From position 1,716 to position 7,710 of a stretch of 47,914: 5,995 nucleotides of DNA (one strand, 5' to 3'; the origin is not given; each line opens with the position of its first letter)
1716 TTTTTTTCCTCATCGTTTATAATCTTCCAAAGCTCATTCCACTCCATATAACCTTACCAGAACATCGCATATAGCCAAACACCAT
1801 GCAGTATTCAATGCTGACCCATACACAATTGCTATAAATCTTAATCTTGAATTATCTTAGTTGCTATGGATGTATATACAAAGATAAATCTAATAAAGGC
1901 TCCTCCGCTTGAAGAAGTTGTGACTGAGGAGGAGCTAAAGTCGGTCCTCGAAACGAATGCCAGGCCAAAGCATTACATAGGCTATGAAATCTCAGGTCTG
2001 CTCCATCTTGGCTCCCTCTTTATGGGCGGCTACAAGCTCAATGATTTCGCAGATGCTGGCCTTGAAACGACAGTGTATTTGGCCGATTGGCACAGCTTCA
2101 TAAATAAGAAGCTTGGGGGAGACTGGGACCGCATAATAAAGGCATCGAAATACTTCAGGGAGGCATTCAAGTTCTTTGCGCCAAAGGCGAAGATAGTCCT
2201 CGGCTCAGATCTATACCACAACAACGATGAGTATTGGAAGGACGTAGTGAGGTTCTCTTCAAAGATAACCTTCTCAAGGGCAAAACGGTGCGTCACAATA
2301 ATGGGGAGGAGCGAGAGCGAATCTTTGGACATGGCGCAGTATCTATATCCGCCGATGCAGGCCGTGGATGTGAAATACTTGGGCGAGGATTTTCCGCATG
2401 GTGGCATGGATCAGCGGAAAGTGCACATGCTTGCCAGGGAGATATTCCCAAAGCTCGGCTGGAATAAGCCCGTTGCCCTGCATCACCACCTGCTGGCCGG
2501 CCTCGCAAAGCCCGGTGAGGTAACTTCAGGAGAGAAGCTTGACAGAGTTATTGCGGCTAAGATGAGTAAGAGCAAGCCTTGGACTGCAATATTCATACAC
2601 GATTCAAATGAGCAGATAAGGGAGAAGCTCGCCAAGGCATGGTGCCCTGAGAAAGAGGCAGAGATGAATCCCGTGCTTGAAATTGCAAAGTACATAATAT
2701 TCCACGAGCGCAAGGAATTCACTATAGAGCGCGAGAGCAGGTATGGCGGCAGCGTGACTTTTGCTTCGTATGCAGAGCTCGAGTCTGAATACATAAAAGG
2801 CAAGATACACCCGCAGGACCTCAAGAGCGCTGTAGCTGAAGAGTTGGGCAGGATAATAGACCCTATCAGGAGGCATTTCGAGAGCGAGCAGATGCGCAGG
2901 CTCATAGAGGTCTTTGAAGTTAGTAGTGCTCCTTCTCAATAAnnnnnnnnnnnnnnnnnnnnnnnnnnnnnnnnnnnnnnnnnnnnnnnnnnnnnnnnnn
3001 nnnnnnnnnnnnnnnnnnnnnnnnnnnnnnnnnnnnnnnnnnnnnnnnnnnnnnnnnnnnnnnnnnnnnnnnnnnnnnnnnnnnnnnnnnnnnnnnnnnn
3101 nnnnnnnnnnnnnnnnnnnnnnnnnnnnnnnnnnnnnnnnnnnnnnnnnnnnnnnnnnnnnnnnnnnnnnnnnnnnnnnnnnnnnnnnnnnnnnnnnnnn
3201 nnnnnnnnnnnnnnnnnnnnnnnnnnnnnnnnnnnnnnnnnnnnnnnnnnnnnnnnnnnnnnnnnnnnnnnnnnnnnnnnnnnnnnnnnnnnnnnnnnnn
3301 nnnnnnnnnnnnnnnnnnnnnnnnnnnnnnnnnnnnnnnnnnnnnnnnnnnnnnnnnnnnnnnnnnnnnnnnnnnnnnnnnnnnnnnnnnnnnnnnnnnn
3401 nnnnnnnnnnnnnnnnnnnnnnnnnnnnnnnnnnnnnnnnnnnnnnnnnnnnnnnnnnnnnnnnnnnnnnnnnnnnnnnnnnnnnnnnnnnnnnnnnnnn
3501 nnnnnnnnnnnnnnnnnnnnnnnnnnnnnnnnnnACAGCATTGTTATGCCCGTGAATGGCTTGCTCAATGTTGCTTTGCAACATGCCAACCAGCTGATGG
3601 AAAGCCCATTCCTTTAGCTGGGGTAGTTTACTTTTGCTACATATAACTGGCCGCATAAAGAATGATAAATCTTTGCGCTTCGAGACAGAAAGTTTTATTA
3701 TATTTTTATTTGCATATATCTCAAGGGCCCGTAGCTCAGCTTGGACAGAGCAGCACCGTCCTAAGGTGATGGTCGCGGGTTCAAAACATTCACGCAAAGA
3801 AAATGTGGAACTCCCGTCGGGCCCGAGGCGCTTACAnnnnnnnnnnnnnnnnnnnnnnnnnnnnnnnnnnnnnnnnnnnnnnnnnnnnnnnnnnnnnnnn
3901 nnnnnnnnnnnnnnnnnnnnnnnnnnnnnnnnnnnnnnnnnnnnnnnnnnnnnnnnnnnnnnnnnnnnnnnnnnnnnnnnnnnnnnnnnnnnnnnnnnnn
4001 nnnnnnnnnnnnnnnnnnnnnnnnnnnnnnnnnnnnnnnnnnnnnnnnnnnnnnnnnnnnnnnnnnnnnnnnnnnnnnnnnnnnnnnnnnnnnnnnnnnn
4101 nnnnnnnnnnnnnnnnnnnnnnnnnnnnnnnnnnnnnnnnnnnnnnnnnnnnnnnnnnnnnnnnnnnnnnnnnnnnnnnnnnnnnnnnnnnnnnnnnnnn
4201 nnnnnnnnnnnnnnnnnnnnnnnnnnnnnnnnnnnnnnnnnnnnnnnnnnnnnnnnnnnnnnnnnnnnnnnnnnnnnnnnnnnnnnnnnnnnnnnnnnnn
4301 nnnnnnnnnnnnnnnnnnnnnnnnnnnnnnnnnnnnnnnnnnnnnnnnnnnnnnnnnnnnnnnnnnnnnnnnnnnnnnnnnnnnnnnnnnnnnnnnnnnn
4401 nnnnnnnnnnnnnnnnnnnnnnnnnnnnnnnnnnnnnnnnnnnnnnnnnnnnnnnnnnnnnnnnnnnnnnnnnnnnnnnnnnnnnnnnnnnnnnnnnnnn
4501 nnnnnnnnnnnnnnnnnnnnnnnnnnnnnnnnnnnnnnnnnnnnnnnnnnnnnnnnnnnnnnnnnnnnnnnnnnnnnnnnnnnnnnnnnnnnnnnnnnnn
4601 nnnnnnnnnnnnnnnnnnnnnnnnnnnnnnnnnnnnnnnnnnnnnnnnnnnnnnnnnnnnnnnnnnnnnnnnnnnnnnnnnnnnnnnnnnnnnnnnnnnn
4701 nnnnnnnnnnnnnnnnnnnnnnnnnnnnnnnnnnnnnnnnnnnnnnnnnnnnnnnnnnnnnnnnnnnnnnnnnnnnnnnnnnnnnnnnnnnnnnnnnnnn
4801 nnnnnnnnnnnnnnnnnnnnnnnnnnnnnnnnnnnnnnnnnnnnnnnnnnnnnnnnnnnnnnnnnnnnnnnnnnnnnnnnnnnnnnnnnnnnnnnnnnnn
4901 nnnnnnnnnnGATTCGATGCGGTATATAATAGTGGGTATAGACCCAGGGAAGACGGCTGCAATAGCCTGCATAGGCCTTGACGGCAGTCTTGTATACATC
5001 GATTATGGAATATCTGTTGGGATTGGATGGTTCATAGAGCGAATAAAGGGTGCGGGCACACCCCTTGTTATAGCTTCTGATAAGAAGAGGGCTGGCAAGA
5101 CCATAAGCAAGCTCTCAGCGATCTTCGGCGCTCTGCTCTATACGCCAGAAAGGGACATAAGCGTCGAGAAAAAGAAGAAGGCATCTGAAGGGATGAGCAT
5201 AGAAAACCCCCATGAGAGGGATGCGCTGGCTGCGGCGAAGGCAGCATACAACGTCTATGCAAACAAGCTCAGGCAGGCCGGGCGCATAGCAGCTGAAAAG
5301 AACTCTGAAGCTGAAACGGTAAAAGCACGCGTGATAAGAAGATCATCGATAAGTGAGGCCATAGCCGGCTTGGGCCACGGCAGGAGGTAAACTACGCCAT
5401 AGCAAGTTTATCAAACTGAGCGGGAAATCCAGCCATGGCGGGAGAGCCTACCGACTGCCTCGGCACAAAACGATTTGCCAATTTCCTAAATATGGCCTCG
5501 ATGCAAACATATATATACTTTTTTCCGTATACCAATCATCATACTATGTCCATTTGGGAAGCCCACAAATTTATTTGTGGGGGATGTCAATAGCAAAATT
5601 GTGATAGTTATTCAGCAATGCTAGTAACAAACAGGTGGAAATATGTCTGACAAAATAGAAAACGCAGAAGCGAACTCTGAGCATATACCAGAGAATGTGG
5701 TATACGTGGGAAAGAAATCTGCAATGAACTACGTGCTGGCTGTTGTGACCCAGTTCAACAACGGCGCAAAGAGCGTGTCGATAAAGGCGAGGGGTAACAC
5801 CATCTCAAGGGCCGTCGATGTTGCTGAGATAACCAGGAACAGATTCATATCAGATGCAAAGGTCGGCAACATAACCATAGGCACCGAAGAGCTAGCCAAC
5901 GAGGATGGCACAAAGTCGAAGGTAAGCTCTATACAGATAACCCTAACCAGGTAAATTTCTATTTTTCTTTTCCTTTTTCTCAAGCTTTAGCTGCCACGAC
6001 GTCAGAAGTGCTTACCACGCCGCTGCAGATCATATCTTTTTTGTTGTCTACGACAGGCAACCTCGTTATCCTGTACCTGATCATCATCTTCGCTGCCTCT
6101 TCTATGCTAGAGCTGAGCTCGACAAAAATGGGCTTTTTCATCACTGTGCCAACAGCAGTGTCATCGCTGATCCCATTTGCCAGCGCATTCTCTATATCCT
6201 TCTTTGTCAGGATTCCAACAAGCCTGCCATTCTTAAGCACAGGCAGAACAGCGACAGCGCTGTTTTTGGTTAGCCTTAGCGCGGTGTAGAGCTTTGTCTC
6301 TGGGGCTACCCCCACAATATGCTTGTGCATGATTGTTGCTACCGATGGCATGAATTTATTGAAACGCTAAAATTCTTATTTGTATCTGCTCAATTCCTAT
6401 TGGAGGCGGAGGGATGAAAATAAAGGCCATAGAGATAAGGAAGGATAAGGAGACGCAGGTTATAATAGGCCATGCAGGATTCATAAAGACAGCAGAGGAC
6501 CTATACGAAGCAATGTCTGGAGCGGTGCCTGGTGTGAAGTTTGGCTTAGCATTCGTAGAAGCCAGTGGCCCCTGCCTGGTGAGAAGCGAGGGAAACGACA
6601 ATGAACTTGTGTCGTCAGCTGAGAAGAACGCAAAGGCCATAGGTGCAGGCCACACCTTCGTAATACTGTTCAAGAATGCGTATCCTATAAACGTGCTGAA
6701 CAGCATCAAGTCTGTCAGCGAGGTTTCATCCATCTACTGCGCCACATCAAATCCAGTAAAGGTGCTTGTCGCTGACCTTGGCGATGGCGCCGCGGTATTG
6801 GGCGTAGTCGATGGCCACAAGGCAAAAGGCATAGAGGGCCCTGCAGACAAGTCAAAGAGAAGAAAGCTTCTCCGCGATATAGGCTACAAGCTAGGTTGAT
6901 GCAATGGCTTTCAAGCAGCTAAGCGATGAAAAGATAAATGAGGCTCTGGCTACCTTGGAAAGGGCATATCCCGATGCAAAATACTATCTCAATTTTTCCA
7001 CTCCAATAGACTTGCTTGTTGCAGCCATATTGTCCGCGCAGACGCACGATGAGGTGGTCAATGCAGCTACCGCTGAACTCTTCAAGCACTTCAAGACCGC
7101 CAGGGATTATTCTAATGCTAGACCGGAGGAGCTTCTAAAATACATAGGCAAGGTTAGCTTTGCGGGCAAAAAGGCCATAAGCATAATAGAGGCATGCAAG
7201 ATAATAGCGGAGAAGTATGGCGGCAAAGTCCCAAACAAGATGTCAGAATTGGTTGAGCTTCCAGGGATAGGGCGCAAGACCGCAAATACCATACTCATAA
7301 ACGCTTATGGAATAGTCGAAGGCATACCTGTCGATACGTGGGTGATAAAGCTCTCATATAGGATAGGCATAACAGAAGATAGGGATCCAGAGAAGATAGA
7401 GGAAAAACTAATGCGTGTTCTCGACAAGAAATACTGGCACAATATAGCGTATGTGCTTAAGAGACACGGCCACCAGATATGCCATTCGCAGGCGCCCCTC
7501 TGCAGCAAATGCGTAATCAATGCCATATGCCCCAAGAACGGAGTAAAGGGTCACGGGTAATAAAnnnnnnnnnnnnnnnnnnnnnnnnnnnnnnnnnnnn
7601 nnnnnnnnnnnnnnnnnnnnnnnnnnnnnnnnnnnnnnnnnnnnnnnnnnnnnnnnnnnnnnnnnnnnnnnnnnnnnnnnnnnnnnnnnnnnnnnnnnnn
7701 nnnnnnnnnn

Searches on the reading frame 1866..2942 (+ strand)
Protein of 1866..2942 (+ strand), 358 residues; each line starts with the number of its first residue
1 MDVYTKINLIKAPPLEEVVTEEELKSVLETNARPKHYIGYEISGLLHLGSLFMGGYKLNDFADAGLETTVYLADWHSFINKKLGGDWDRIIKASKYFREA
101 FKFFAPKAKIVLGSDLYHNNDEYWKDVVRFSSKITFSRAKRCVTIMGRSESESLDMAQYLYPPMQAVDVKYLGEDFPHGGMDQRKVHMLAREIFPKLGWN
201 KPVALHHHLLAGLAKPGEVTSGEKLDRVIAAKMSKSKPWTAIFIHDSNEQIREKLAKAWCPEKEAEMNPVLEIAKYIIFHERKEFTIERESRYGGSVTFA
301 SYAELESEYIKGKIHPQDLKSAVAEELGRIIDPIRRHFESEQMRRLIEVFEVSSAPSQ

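Call 78: search_protein_families(library=pfam, proteins=[window:1866-2942:+], max_evalue=0.0001)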
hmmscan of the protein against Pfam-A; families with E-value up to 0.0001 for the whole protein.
window:1866-2942:+ (358 aa): 1 family
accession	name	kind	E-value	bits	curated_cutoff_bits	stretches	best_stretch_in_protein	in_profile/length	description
PF00579.31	tRNA-synt_1b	-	1.4e-35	123.5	21.1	1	31-327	3-287/292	tRNA synthetases class I (W and Y)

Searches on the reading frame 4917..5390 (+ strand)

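Call 78: search_protein_families(library=pfam, proteins=[window:4917-5390:+], max_evalue=0.0001)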
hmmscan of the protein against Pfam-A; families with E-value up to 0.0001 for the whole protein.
window:4917-5390:+ (157 aa): 1 family
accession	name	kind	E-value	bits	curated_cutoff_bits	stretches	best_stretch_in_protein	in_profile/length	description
PF04312.18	DUF460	-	1e-30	106.6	28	1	2-107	30-135/135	Protein of unknown function (DUF460)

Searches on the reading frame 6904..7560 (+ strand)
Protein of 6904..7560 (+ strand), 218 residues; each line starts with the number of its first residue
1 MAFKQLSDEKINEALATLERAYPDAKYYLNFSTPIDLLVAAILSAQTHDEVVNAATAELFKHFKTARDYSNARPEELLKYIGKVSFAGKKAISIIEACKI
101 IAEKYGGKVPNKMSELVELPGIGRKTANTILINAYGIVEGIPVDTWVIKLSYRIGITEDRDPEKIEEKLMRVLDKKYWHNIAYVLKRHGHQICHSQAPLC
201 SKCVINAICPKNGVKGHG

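Call 78: search_protein_families(library=pfam, proteins=[window:6904-7560:+], max_evalue=0.0001)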
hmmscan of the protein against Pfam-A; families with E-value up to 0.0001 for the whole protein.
window:6904-7560:+ (218 aa): 2 families
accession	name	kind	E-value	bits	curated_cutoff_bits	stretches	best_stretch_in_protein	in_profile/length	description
PF00730.31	HhH-GPD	-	8e-22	78.1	26.2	1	39-173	1-106/108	HhH-GPD superfamily base excision DNA repair protein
PF00633.29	HHH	-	9.3e-09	35.1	24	1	104-131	1-28/30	Helix-hairpin-helix motif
